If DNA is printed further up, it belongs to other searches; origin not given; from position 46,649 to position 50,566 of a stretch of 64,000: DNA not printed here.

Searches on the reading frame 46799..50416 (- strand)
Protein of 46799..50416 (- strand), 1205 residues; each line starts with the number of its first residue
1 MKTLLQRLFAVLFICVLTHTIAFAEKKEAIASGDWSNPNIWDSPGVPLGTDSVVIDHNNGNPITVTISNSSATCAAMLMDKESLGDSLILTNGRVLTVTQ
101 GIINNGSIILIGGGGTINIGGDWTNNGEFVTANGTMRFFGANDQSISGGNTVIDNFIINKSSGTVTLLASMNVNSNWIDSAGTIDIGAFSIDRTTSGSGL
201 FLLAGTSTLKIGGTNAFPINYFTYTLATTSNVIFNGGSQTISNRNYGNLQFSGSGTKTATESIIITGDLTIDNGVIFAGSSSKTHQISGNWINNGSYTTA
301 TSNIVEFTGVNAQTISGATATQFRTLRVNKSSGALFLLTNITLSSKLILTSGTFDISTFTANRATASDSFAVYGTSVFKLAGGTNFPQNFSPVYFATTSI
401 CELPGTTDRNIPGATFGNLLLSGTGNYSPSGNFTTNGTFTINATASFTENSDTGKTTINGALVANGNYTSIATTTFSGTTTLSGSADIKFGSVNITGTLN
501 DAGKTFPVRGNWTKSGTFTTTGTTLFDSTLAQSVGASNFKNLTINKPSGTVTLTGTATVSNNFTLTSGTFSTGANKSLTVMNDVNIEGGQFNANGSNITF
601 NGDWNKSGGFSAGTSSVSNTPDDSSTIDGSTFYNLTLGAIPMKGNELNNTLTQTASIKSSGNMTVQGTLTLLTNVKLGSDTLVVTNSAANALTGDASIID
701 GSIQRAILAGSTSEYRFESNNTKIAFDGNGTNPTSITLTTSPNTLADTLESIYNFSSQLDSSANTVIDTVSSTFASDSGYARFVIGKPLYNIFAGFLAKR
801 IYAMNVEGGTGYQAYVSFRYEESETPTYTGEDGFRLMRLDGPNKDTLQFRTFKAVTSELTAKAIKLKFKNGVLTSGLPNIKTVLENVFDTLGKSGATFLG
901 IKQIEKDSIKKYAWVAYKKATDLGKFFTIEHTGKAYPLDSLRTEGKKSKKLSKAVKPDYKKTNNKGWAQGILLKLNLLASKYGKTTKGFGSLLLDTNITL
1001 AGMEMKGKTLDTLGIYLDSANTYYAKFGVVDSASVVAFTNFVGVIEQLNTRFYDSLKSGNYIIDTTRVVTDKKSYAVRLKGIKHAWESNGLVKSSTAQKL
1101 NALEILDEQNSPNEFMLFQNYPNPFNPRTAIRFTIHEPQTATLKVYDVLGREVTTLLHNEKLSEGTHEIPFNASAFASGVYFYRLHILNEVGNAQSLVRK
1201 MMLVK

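Call 94: search_protein_families(library=pfam, proteins=[window:46799-50416:-], max_evalue=0.00001)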
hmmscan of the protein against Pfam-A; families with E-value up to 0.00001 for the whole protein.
window:46799-50416:- (1205 aa): 1 family
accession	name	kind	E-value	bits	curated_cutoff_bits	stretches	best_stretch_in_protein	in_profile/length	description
PF18962.6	Por_Secre_tail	-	1.5e-07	32.1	27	1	1121-1187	2-64/75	Secretion system C-terminal sorting domain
